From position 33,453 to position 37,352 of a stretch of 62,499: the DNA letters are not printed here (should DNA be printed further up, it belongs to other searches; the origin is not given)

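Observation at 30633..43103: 12.5-kb same-strand cluster: unanchored Ca-binding giant, anchored giant, small helical protein, metalloprotease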

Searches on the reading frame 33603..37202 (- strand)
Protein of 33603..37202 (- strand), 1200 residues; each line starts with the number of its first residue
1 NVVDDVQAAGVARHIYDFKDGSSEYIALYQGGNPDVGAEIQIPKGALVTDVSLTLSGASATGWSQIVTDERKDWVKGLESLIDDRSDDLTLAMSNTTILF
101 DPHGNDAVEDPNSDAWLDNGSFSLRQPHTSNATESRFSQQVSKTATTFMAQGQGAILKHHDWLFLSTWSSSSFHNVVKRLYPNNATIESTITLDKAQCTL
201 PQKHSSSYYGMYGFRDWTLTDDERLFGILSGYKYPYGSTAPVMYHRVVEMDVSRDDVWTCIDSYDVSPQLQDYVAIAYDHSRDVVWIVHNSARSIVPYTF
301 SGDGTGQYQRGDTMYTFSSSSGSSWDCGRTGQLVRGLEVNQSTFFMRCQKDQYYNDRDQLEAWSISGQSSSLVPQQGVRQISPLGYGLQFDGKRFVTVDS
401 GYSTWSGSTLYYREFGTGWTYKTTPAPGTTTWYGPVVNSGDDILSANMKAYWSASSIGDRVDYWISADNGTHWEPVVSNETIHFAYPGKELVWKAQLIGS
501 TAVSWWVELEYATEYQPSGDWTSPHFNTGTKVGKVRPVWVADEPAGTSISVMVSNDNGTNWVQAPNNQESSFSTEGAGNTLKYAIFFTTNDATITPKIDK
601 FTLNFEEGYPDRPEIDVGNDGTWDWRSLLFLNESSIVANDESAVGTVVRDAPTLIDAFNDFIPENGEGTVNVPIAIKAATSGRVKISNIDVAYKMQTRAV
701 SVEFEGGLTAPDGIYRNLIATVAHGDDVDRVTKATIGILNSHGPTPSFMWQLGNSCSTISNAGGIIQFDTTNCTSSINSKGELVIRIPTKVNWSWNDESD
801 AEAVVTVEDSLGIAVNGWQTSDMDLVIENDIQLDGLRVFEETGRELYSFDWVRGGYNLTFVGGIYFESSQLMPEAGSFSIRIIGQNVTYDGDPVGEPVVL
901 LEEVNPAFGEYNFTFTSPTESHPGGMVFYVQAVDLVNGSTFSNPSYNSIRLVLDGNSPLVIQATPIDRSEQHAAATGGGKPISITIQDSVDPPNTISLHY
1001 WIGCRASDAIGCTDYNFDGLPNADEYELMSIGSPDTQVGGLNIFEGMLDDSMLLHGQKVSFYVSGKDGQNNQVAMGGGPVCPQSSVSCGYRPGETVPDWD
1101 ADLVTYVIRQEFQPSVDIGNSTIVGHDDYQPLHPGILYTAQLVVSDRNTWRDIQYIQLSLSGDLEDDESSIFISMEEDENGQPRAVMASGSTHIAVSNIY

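Call 76: predict_structure(alignment_id=A4)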
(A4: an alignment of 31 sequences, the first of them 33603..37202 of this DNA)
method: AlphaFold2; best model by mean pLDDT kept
length: 1200 residues; sequences in the alignment: 31
mean_pLDDT: 79.7   pTM: 0.40
mean pLDDT of the five models: 79.7, 79.3, 74.6, 74.6, 74.2
residues with pLDDT >= 90: 207; 70-90: 754; 50-70: 224; < 50: 15
segments of 3 or more residues with pLDDT < 50: 1-10, 1198-1200
pLDDT, mean of each block of 10 residues (from residue 1): 34 82 79 81 90 77 57 67 83 86 63 68 60 76 75 84 84 87 79 87 85 91 88 75 90 84 88 90 90 91 85 88 81 88 89 74 85 87 84 82 58 82 60 85 88 65 88 81 89 81 74 92 79 83 90 87 88 71 91 88 74 85 80 72 76 88 88 86 83 89 79 83 85 88 83 86 82 86 89 62 87 87 61 83 80 81 77 79 84 85 81 86 82 75 77 71 84 74 80 85 72 76 86 68 85 82 83 79 79 81 84 61 58 56 68 76 73 81 77 55
secondary structure, 60 per line:
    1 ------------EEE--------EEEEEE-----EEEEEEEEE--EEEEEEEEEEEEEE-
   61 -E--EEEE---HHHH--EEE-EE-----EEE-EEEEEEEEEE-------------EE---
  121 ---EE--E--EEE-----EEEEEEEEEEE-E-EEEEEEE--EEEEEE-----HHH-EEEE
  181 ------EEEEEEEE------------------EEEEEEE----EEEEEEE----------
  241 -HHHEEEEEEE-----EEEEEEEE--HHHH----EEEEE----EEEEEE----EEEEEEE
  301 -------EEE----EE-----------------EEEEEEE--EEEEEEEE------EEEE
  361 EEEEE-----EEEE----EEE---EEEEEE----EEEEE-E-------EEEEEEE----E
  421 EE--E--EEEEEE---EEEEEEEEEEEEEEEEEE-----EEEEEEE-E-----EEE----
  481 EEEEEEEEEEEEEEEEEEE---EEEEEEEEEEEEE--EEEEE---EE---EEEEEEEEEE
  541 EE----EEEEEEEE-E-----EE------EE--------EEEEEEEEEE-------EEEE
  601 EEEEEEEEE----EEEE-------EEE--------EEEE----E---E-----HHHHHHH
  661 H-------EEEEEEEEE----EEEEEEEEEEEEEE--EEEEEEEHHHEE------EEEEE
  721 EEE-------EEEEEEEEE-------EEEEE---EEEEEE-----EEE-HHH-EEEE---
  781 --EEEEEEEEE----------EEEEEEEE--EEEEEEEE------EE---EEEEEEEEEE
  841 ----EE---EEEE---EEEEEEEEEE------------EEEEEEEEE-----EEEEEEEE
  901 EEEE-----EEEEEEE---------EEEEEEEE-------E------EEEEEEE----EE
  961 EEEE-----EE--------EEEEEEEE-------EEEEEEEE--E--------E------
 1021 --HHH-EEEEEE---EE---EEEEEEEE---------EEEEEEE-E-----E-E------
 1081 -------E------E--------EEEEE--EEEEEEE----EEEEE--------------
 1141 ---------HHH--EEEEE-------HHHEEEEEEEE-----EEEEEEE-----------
elements in order (helices of 4 or more, strands of 3 or more residues): E13-15 E24-29 E35-43 E46-59 E65-68 H72-75 E78-80 E89-91 E93-102 E131-133 E139-149 E153-159 E162-167 E177-180 E187-194 E213-219 E224-230 E245-251 E257-264 H267-270 E275-279 E284-289 E294-300 E308-310 E334-340 E343-350 E357-365 E371-374 E379-381 E385-390 E395-399 E409-415 E420-422 E428-433 E437-454 E460-466 E474-476 E481-499 E503-515 E518-522 E531-542 E547-554 E580-589 E597-609 E614-617 E625-627 E636-639 H654-661 E669-677 E682-695 E698-704 E716-723 E731-739 E747-751 E755-760 E766-768 E774-777 E783-791 E802-809 E812-819 E831-840 E850-853 E857-866 E879-887 E893-904 E910-916 E926-933 E948-954 E959-964 E980-987 E995-1002 E1027-1032 E1041-1048 E1058-1064 E1104-1108 E1111-1117 E1122-1126 E1155-1159 E1170-1177 E1183-1189

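Call 79: fold_search(model_id=the predicted structure, library=pdb)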
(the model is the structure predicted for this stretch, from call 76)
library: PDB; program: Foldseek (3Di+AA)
matches with E <= 10: 1750; with E <= 0.001: 105
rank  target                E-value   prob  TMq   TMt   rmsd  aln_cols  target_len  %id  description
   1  9b4h_A                3.8e-10  0.99  0.09  0.07  51.8      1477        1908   10  Chlamydomonas reinhardtii mastigoneme filament (released 2024-04-10)
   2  8wa2_D                7.8e-09  0.97  0.09  0.08  46.6      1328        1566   10  cryo-EM structure of native mastigonemes isolated from Chlamydomonas reinhardtii at 3.0 angstrom resolution (released 2024-04-10)
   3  8u10_1                2.4e-08  1.00  0.12  0.24  32.7       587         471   10  In situ cryo-EM structure of bacteriophage P22 gp1:gp4:gp5:gp10:gp9 N-term complex in conformation 1 at 3.2A resolutio (released 2023-11-22)
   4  8wa2_A                2.7e-08  0.94  0.09  0.07  52.4      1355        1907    9  cryo-EM structure of native mastigonemes isolated from Chlamydomonas reinhardtii at 3.0 angstrom resolution (released 2024-04-10)
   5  6za2_A                1.5e-07  0.98  0.08  0.09  29.2      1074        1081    9  Crystal structure of dimeric latent PorU from Porphyromonas gingivalis (released 2021-09-29)
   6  7sg7_S                2.6e-07  1.00  0.12  0.25  23.6       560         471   11  In situ cryo-EM structure of bacteriophage Sf6 gp8:gp14N complex at 2.8 A resolution (released 2022-11-09)
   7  8eap_D                2.7e-07  1.00  0.12  0.24  23.2       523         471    9  Cryo-EM structure of the in-situ gp10-gp26 from bacteriophage P22 (released 2023-09-06)
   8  5irb_B                3.9e-07  1.00  0.10  0.28  17.9       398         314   11  Structural insight into host cell surface retention of a 1.5-MDa bacterial ice-binding adhesin (released 2017-07-19)
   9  5irb_A                4.8e-07  1.00  0.10  0.27  18.7       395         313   12  Structural insight into host cell surface retention of a 1.5-MDa bacterial ice-binding adhesin (released 2017-07-19)
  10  9jg6_a                6.6e-07  1.00  0.11  0.23  31.6       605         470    9  The tail-complex structure of phage P22 (released 2025-02-26)
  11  7q61_A                1.8e-06  0.99  0.14  0.14  48.8      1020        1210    7  Structure of TEV conjugated A2ML1 (A2ML1-TC) (released 2022-04-20)
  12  9fx3_A                3.0e-06  0.99  0.14  0.15  45.1      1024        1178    7  Structure of active human CD109 (released 2025-03-19)
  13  4u48                  6.7e-06  0.90  0.13  0.11  47.0      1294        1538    9  Crystal structure of Salmonella alpha-2-macroglobulin (released 2014-09-17)
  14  3lh9_A                8.1e-06  1.00  0.08  0.26  18.1       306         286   11  Crystal structure of mouse VPS26B(L197S/R199E) in spacegroup P41 21 2 (released 2010-02-02)
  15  9u61_E                9.4e-06  1.00  0.12  0.10  27.8       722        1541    8  CP/MBL pathways C3 convertase C4b2a and C3 complex (released 2026-01-14)
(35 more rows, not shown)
